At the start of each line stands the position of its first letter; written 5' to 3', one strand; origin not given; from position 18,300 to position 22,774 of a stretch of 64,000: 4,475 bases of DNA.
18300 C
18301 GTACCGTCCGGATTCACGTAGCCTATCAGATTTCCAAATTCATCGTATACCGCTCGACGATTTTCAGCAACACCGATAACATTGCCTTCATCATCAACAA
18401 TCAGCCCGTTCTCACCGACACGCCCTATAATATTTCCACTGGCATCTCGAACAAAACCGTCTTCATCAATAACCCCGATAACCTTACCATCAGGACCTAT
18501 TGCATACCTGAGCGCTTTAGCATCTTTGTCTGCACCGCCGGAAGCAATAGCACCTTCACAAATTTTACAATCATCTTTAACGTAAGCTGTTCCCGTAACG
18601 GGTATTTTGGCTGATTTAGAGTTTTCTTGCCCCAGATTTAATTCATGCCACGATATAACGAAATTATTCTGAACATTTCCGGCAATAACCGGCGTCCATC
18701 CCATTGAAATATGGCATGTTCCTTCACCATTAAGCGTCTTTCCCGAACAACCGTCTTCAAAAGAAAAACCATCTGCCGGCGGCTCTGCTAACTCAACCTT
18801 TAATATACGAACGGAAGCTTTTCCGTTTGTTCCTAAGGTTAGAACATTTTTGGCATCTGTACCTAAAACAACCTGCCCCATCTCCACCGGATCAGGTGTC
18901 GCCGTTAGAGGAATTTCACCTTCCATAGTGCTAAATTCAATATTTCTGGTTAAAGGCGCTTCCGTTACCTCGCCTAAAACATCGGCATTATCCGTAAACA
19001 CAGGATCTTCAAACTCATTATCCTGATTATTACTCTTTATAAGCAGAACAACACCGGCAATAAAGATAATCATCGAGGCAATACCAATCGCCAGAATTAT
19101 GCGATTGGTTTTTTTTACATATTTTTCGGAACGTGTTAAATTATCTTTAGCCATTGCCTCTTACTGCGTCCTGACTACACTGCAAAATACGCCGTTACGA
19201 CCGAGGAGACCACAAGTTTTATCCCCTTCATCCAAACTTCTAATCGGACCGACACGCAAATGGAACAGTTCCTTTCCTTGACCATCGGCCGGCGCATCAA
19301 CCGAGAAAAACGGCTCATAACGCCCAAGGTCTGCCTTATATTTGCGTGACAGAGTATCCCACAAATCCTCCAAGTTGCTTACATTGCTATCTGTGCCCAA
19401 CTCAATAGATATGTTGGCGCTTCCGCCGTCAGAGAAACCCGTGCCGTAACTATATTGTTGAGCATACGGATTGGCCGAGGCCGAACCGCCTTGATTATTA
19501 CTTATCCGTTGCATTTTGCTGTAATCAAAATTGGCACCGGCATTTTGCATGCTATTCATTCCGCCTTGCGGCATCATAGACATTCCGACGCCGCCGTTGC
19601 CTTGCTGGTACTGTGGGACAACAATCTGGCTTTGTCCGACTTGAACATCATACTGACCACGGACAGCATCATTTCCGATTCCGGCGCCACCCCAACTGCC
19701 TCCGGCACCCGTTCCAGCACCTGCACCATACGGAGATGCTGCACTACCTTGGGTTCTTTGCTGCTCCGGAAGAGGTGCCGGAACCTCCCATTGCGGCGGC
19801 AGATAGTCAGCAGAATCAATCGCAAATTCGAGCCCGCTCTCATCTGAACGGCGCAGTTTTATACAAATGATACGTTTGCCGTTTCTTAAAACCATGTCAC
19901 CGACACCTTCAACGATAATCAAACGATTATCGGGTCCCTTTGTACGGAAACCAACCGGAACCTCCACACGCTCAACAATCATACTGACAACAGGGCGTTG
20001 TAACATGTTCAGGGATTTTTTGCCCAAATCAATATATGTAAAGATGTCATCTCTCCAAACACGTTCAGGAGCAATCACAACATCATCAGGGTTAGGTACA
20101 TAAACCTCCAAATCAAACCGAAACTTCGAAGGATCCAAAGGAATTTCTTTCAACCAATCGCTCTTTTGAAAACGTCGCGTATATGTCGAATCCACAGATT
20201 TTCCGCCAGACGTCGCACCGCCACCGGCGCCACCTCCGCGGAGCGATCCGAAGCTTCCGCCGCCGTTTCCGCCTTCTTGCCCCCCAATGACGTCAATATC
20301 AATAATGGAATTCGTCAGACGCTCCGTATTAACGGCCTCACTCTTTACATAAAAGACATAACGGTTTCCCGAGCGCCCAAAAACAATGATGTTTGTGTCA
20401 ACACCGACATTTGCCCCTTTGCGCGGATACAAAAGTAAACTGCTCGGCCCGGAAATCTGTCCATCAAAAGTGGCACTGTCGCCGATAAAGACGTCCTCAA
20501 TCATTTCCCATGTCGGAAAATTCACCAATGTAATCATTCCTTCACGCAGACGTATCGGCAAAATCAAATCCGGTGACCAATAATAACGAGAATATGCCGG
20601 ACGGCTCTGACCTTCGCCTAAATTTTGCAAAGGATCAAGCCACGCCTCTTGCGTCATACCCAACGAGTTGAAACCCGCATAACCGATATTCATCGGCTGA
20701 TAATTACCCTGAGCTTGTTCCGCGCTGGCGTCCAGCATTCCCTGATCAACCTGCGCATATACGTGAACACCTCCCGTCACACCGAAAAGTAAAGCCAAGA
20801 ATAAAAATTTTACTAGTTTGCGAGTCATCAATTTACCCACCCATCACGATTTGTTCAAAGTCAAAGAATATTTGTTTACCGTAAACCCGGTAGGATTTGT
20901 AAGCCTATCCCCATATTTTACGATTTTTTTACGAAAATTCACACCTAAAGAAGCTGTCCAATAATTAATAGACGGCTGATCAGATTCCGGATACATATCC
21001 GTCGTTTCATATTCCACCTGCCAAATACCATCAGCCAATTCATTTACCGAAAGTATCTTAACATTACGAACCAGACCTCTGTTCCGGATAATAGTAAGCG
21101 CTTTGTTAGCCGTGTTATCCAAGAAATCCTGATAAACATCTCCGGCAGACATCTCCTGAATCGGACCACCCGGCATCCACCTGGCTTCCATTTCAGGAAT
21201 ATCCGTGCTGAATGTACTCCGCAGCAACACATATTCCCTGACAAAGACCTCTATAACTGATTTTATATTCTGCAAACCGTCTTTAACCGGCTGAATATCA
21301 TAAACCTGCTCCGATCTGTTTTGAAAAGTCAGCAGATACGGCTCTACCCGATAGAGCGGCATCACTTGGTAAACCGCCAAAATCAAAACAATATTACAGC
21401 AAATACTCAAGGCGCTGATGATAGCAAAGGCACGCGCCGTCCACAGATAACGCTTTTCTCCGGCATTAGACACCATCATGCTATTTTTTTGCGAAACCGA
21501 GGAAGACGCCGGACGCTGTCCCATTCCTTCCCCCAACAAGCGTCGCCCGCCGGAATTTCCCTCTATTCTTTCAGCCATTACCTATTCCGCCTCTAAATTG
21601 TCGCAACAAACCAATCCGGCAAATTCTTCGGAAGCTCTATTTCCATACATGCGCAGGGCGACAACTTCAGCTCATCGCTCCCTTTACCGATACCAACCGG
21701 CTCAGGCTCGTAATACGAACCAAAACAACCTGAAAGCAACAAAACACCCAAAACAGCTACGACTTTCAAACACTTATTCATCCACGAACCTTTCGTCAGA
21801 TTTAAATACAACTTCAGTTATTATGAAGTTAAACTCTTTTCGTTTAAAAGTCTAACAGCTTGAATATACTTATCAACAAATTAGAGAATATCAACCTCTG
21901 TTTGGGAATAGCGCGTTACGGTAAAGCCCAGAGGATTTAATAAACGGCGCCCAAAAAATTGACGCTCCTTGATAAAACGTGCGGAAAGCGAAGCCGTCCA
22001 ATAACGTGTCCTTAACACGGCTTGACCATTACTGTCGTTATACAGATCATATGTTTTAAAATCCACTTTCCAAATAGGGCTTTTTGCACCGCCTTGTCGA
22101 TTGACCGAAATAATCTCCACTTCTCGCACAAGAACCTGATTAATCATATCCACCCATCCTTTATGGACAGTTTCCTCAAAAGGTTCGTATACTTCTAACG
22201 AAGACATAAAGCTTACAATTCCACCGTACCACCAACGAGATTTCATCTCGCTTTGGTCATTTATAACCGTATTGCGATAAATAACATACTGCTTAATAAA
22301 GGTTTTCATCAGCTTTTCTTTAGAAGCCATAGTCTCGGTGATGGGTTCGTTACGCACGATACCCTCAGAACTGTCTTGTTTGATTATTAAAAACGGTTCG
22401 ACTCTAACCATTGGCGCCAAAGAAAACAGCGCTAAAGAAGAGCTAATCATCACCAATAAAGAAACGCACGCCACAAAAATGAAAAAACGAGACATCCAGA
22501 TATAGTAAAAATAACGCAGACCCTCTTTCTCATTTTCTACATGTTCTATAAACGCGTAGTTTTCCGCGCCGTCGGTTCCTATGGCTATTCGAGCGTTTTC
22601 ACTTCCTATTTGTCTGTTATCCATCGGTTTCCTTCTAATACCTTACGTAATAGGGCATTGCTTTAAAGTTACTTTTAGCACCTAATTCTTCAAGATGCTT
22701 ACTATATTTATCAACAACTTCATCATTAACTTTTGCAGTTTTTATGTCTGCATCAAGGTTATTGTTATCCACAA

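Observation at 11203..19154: VirB10 apparently re-partitioned: repeat-laden VirB10 with signal-like N-terminus preceded by a separate bitopic repeat protein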

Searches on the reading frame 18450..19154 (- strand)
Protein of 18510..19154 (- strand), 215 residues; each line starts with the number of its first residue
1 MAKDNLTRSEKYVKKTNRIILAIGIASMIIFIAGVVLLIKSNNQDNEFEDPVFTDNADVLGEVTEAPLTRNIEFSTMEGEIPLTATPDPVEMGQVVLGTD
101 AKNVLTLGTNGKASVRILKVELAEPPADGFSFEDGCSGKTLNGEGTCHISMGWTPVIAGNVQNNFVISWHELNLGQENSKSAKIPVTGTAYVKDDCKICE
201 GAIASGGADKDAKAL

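Call 47: search_protein_representatives(protein=window:18510-19154:-)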
Query: 215 residues. Proteins with E-value up to 0.001 (for the whole library): 819; up to 1e-10: 158; up to 1e-30: 22. The best 150 are listed.
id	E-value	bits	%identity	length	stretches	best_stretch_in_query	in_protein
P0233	2.9e-92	324.5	69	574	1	1-214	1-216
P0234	5.7e-90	317.0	24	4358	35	75-167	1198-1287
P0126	6.1e-78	277.7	60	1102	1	1-207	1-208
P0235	5.4e-74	264.8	59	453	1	1-213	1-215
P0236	9.3e-74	264.0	60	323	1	5-208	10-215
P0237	2.0e-71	256.4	56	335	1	3-203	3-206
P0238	4.3e-69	248.8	56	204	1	1-197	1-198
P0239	2.6e-66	239.7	69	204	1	48-203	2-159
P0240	1.9e-52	194.4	31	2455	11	89-172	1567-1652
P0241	3.6e-47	177.2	46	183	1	1-180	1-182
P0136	5.3e-46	173.4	44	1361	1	1-207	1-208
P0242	7.2e-44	166.4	53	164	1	4-149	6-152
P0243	3.1e-43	164.3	68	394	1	105-208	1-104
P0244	7.5e-43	163.1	25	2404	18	68-203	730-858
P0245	8.9e-43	162.8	24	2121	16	78-167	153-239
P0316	2.7e-14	69.8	29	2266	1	7-204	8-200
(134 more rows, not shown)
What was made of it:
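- On ASH/PapD-like (choice-of-anchor D) beta-sandwich (for A aa 83-191): Many multi-repeat proteins match this segment in the exhaustive search (call 47).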

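Call 52: predict_structure(alignment_id=A2)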
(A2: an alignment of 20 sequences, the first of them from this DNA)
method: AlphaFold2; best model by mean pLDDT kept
length: 235 residues; sequences in the alignment: 20
mean_pLDDT: 75.4   pTM: 0.47
mean pLDDT of the five models: 75.4, 73.9, 72.8, 72.4, 71.2
residues with pLDDT >= 90: 82; 70-90: 77; 50-70: 26; < 50: 50
segments of 3 or more residues with pLDDT < 50: 1-3, 43-77, 201-212
pLDDT, mean of each block of 10 residues (from residue 1): 54 77 92 86 48 39 39 49 90 88 93 91 90 93 92 90 92 88 92 68 40 67 79 71
secondary structure, 60 per line:
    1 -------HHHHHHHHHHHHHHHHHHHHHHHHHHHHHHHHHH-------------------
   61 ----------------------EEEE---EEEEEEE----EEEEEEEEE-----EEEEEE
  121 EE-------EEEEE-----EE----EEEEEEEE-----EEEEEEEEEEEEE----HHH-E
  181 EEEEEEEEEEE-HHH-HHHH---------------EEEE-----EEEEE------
elements in order: H8-41 E83-86 E90-96 E101-109 E115-122 E130-134 E146-153 E159-171 E180-191 H197-200 E216-219 E225-229
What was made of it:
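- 19038..19100 (-): A aa 19-39: single transmembrane helix (N-in, C-out). AF2 predicts a helix over aa 8-41 (call 52).
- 18582..18908 (-): A aa 83-191: membrane-proximal periplasmic ASH/PapD-like (choice-of-anchor-D-like) beta-sandwich with invariant Cys136 and Cys147. AF2 pLDDT is about 90 (call 52).
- On ASH/PapD-like (choice-of-anchor D) beta-sandwich (for A aa 83-191): AF2 pLDDT about 90 (call 52).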

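Call 59: fold_search(model_id=the predicted structure, library=pdb)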
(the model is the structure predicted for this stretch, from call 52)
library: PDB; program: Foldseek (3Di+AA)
matches with E <= 10: 1721; with E <= 0.001: 119
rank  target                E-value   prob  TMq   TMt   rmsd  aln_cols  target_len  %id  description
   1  6fvi                  5.2e-07  1.00  0.40  0.63   9.6       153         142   12  ASH / PapD-like domain of human CEP192 (PapD-like domain 7) (released 2019-03-20)
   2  9ijj_h                7.2e-07  1.00  0.35  0.06   2.9       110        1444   18  In situ structure of the central apparatus in mouse sperm axoneme. (released 2025-06-04)
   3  7som_J                7.6e-07  1.00  0.38  0.15   6.2       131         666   15  Ciliary C2 central pair apparatus isolated from Chlamydomonas reinhardtii (released 2022-04-13)
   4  7sqc_M1               1.5e-06  1.00  0.36  0.16  10.6       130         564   20  Ciliary C1 central pair apparatus isolated from Chlamydomonas reinhardtii (released 2022-04-13)
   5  2e6j_MODEL_1_A        1.9e-06  1.00  0.36  0.69   2.9       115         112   15  Solution structure of the C-terminal PapD-like domain from human HYDIN protein (released 2007-07-03)
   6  7ptb                  2.3e-06  1.00  0.39  0.29   3.7       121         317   16  Crystal structure of the SPD-2 domain of human CEP192 (released 2022-04-06)
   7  7sqc_O1               3.8e-06  1.00  0.39  0.15   3.2       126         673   18  Ciliary C1 central pair apparatus isolated from Chlamydomonas reinhardtii (released 2022-04-13)
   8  7n6g_3J               5.0e-06  1.00  0.37  0.25   3.3       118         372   20  C1 of central pair (released 2022-05-18)
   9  7sqc_T0               5.2e-06  1.00  0.37  0.17   8.8       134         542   18  Ciliary C1 central pair apparatus isolated from Chlamydomonas reinhardtii (released 2022-04-13)
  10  4lk4                  5.9e-06  1.00  0.39  0.28   2.3       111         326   22  Structure of Vibrio cholerae VesB protease (released 2014-02-05)
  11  7sqc_2B               7.7e-06  1.00  0.37  0.13  22.7       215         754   11  Ciliary C1 central pair apparatus isolated from Chlamydomonas reinhardtii (released 2022-04-13)
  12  7sqc_T1               1.2e-05  1.00  0.35  0.16   9.3       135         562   18  Ciliary C1 central pair apparatus isolated from Chlamydomonas reinhardtii (released 2022-04-13)
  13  9ijj_L                1.3e-05  1.00  0.34  0.35   3.1       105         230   20  In situ structure of the central apparatus in mouse sperm axoneme. (released 2025-06-04)
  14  7sqc_2A               1.3e-05  1.00  0.38  0.14  22.4       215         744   11  Ciliary C1 central pair apparatus isolated from Chlamydomonas reinhardtii (released 2022-04-13)
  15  6bqm                  1.4e-05  1.00  0.34  0.19   4.3       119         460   13  Secreted serine protease VesC from Vibrio cholerae (released 2018-11-28)
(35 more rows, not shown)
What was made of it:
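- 18582..18908 (-): Foldseek against the PDB matches CEP192 and HYDIN PapD-like domains at E about 1e-6 (call 59).
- On ASH/PapD-like (choice-of-anchor D) beta-sandwich (for A aa 83-191): Foldseek PDB top hits are the CEP192 and HYDIN PapD-like domains at E 5e-7 to 2e-6 (call 59).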

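Call 63: find_encoding_contigs(protein=P0316, flank=10000, max_places=2)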
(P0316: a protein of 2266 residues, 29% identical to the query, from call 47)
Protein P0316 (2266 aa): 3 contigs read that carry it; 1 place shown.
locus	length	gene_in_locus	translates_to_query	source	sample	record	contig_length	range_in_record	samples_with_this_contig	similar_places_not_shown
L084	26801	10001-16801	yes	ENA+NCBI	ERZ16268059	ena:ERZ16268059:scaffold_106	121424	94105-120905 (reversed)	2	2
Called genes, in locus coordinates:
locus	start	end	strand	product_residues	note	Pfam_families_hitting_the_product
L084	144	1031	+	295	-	-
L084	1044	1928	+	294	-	-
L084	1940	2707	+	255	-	-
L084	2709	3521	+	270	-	-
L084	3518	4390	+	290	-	-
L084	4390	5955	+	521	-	-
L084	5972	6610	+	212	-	PF04335:VirB8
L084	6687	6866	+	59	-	-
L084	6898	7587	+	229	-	PF04335:VirB8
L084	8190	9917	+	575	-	PF03524:CagX, PF05036:SPOR (weak)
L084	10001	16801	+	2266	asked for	PF12396:DUF3659 (faint), PF21784:Bflower (faint), PF21785:Bflower_2, PF03743:TrbI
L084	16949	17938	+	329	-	PF00437:T2SSE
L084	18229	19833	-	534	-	PF00149:Metallophos, PF02872:5_nucleotid_C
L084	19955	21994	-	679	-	-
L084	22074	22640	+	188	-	PF05198:IF3_N, PF00707:IF3_C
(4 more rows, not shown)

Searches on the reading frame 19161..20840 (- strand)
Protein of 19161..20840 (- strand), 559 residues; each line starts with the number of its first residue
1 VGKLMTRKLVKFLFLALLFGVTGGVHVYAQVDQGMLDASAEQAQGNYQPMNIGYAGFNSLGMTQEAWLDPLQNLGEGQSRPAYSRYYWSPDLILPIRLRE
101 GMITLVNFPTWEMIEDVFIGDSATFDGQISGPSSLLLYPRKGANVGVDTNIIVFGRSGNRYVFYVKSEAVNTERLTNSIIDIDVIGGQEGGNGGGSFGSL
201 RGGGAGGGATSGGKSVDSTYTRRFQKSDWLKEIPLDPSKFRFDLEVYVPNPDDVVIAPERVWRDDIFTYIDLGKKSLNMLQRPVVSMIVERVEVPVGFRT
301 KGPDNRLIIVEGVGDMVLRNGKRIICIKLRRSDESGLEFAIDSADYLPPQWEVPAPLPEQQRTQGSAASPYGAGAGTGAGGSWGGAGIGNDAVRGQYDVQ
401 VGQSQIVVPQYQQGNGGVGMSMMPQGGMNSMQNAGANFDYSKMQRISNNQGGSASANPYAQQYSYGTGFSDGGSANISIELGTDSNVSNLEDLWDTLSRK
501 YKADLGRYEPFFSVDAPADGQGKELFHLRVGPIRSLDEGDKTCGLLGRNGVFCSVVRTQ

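Call 6: search_protein_families(library=pfam, proteins=[window:19161-20840:-], max_evalue=0.01)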
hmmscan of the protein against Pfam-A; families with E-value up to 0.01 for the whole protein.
window:19161-20840:- (559 aa): 1 family
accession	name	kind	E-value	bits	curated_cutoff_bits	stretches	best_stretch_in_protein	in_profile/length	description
PF03524.21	CagX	-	2e-10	41.2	34.2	1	84-328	4-196/198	Conjugal transfer protein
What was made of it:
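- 19161..20840 (-): virB9/cagX homologue (559 aa) immediately upstream of A. Pfam CagX E=2e-10 (call 6).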

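Call 7: search_protein_families(library=ncbifam, proteins=[window:19161-20840:-], max_evalue=0.01)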
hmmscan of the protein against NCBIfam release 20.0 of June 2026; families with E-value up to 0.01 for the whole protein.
window:19161-20840:- (559 aa): 1 family
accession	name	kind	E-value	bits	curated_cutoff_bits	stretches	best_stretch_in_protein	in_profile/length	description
TIGR02781.1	VirB9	equivalog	1.9e-06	27.7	217.7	0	88-170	35-112/248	P-type conjugative transfer protein VirB9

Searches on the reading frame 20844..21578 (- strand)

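Call 6: search_protein_families(library=pfam, proteins=[window:20844-21578:-], max_evalue=0.01)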
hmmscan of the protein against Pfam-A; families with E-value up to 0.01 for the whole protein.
window:20844-21578:- (244 aa): 1 family
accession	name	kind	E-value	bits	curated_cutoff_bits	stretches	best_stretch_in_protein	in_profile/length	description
PF04335.19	VirB8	-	7.3e-23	82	23.2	1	48-239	17-210/213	VirB8 protein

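Call 7: search_protein_families(library=ncbifam, proteins=[window:20844-21578:-], max_evalue=0.01)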
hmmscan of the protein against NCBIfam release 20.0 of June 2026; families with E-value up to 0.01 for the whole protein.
window:20844-21578:- (244 aa): 1 family
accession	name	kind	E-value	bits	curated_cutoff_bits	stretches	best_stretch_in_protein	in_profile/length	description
NF010439.0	PRK13865.1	equivalog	9.1e-12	45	188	1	47-238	36-223/237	type IV secretion system protein VirB8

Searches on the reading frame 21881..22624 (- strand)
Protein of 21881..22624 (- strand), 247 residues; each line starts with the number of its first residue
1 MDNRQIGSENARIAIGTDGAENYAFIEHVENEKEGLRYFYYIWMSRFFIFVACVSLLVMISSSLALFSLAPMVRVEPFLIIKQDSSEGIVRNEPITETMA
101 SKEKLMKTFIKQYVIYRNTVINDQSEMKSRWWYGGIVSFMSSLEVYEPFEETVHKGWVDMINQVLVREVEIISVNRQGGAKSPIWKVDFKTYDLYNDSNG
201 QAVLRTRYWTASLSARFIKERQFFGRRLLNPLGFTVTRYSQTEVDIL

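Call 6: search_protein_families(library=pfam, proteins=[window:21881-22624:-], max_evalue=0.01)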
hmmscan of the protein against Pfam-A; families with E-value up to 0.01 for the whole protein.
window:21881-22624:- (247 aa): 1 family
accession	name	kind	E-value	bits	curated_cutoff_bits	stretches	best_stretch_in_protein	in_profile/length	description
PF04335.19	VirB8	-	1.2e-17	64.9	23.2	1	50-243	22-212/213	VirB8 protein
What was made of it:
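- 20844..22624 (-): virB8 (20844-21578), a VirB7-like lipoprotein (21593-21781, lipobox LLSGC) and a second virB8 (21881-22624). Pfam VirB8 hits (call 6).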

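Call 7: search_protein_families(library=ncbifam, proteins=[window:21881-22624:-], max_evalue=0.01)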
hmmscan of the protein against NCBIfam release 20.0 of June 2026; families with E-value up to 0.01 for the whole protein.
window:21881-22624:- (247 aa): 1 family
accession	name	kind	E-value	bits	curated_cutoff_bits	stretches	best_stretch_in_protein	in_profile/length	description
NF010439.0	PRK13865.1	equivalog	9.3e-05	22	188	1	44-243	36-226/237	type IV secretion system protein VirB8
